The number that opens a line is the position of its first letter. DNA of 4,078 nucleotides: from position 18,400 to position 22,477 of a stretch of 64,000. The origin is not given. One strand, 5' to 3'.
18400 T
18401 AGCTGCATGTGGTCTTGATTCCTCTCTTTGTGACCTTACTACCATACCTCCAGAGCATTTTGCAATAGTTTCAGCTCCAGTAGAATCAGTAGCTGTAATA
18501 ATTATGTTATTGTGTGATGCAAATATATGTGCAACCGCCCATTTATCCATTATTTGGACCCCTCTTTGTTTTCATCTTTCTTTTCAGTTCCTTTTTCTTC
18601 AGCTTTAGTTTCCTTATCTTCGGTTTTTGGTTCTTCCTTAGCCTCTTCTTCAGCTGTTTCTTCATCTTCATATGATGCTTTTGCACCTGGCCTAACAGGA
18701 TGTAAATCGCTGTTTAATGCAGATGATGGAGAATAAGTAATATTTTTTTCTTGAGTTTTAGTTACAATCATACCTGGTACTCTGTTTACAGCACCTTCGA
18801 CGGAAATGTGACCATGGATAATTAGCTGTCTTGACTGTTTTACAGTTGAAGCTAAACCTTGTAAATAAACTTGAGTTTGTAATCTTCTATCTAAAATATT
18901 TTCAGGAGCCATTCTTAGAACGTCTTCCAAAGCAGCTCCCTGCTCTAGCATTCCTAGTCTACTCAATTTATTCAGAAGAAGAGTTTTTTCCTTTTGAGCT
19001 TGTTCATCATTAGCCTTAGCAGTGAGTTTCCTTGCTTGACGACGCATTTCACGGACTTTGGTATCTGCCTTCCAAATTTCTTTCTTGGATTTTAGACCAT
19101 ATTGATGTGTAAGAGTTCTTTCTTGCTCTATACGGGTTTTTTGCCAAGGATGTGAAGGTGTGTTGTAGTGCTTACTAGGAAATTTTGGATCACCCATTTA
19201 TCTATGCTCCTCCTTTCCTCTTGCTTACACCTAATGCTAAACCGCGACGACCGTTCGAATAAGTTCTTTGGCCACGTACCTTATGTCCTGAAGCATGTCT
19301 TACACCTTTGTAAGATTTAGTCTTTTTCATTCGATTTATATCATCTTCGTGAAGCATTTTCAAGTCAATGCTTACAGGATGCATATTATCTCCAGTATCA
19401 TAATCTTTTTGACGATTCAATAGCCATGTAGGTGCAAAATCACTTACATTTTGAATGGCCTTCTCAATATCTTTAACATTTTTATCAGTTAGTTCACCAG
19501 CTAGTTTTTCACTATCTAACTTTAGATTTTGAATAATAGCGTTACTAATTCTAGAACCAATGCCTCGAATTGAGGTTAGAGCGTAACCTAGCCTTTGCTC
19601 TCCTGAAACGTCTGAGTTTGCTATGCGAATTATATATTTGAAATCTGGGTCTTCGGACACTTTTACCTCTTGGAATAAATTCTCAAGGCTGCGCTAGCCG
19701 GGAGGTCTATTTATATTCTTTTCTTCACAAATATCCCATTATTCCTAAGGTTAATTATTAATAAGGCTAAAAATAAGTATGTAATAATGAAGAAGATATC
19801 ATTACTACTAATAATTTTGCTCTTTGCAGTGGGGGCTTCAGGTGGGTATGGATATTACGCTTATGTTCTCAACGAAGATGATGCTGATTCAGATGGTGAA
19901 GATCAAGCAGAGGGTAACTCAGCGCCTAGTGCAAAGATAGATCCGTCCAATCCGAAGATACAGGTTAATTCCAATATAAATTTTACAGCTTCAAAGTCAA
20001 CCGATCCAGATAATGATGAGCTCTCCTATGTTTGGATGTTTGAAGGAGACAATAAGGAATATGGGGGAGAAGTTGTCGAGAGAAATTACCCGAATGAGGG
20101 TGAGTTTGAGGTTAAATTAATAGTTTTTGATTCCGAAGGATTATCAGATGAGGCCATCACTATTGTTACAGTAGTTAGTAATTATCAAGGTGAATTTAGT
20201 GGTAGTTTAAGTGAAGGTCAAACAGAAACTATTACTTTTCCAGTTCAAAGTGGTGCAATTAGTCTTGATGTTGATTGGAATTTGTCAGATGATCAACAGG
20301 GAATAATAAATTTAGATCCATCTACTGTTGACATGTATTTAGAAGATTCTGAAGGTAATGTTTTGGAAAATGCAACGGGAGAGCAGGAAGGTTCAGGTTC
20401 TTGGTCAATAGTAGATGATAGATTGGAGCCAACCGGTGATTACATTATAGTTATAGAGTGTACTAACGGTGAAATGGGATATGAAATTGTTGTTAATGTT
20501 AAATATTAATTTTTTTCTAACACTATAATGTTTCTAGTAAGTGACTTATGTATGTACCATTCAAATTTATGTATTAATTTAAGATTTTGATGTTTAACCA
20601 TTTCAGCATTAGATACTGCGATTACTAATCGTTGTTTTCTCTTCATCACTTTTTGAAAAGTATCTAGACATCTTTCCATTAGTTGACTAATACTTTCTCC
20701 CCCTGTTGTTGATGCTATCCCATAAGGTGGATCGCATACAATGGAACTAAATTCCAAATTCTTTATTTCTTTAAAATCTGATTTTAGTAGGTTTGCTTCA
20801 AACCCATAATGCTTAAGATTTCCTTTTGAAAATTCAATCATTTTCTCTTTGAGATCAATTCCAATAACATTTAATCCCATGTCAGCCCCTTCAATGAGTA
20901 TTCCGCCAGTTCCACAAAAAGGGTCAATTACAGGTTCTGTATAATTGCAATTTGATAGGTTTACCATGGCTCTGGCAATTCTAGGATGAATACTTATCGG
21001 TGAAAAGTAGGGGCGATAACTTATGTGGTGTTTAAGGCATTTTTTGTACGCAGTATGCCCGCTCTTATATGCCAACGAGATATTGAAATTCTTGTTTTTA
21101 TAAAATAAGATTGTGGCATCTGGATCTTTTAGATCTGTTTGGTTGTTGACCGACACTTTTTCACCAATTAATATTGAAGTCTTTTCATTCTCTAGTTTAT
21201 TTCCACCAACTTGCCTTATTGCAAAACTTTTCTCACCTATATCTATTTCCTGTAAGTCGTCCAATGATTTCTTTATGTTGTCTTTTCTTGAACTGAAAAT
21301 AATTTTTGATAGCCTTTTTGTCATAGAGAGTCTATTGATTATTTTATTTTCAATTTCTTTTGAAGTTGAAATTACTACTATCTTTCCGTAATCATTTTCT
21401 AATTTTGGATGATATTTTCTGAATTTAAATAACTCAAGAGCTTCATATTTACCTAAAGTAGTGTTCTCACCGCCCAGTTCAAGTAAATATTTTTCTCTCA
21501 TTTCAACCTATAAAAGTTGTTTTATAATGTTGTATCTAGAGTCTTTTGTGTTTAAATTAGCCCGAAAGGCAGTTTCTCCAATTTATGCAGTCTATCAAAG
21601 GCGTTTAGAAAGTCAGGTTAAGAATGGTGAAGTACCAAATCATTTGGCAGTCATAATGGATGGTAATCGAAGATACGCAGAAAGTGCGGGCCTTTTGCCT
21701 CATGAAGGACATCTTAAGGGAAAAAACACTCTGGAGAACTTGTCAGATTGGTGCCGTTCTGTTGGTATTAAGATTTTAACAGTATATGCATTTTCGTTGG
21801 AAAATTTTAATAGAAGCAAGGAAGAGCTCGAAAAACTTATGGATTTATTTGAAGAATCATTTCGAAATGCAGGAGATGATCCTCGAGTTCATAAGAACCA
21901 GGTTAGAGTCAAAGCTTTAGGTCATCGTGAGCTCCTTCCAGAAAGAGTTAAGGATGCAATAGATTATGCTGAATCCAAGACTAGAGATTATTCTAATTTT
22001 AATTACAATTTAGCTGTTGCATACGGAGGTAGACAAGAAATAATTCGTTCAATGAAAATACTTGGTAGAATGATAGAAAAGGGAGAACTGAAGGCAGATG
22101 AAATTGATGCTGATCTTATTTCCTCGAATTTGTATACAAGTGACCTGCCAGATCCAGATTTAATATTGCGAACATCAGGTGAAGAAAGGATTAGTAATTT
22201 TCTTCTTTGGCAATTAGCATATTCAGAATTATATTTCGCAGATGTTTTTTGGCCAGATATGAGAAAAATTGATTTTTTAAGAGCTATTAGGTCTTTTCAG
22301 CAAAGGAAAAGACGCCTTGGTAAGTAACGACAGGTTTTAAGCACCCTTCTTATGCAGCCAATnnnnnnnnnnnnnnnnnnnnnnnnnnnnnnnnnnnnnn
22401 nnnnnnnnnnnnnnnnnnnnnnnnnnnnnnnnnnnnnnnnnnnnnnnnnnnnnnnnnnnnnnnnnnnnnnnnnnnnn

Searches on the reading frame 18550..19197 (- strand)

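Call 48: search_protein_families(library=pfam, proteins=[window:18550-19197:-])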
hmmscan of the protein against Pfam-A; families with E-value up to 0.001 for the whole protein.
window:18550-19197:- (215 aa): 1 family
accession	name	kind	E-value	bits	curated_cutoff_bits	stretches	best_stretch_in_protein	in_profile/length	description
PF01479.30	S4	-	3.8e-09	36.6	22.8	1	104-147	1-44/48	S4 domain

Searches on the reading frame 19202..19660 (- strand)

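Call 48: search_protein_families(library=pfam, proteins=[window:19202-19660:-])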
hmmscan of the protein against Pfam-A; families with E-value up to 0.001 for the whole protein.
window:19202-19660:- (152 aa): 1 family
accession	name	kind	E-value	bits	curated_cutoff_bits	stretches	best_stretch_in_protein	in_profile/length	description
PF00416.27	Ribosomal_S13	-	1.2e-41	142.6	31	1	12-139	1-128/128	Ribosomal protein S13/S18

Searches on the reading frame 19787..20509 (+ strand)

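Call 48: search_protein_families(library=pfam, proteins=[window:19787-20509:+])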
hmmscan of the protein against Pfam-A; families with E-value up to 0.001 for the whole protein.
window:19787-20509:+ (240 aa): 4 families
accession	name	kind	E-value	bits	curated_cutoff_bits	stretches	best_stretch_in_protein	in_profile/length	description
PF18911.6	PKD_4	-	4.7e-16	59.1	27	1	44-127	1-82/85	PKD domain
PF00801.26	PKD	-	3.1e-08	34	23.5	1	51-127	4-79/80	PKD domain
PF21027.3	Sde0182_C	-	0.00011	23.2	27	1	64-102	2-40/83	Cellulose-binding protein Sde0182, C-terminal domain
PF22352.2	K319L-like_PKD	-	0.00031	21.1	27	0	57-129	6-84/84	K319L-like, PKD domain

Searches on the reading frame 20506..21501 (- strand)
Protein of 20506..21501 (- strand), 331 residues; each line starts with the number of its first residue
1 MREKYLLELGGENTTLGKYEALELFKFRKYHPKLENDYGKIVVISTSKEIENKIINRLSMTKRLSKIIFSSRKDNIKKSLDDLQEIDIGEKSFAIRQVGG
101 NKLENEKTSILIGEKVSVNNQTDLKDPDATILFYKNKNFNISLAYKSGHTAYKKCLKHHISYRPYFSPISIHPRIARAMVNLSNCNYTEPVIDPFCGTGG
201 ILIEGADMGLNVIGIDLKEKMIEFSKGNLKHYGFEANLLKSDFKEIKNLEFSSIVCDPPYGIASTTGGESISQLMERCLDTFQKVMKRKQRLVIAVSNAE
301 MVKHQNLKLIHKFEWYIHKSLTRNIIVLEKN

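Call 48: search_protein_families(library=pfam, proteins=[window:20506-21501:-])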
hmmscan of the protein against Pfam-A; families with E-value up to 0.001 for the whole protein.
window:20506-21501:- (331 aa): 6 families
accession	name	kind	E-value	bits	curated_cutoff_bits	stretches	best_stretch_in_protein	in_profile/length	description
PF01170.24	UPF0020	-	2.5e-30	106.1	22.3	1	162-303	3-173/197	RMKL-like, methyltransferase domain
PF13847.12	Methyltransf_31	-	2.3e-11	44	27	1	190-306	6-127/145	Methyltransferase domain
PF01555.25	N6_N4_Mtase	-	1.6e-09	38.5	26.7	1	50-225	110-219/221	DNA methylase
PF09445.16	Methyltransf_15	-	1.9e-07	31.2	22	1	190-261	3-82/165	RNA cap guanine-N2 methyltransferase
PF13649.12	Methyltransf_25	-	6.9e-07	30.3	27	1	191-256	1-70/97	Methyltransferase domain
PF03602.21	Cons_hypoth95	-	2.9e-05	24.3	24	1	189-286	42-149/182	Conserved hypothetical protein 95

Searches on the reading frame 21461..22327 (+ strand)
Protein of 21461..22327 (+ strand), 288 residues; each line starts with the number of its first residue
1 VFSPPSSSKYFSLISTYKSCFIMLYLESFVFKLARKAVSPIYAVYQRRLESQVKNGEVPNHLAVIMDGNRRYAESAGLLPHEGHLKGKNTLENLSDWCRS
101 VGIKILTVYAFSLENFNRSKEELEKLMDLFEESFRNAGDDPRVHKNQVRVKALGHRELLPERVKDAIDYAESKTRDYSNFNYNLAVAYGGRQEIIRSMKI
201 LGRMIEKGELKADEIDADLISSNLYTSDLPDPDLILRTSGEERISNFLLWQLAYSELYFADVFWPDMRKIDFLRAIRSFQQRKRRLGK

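Call 48: search_protein_families(library=pfam, proteins=[window:21461-22327:+])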
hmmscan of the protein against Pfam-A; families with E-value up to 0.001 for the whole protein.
window:21461-22327:+ (288 aa): 1 family
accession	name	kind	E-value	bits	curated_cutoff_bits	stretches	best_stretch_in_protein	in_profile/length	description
PF01255.24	Prenyltransf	-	4.9e-80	268.6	27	1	65-287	1-219/219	Putative undecaprenyl diphosphate synthase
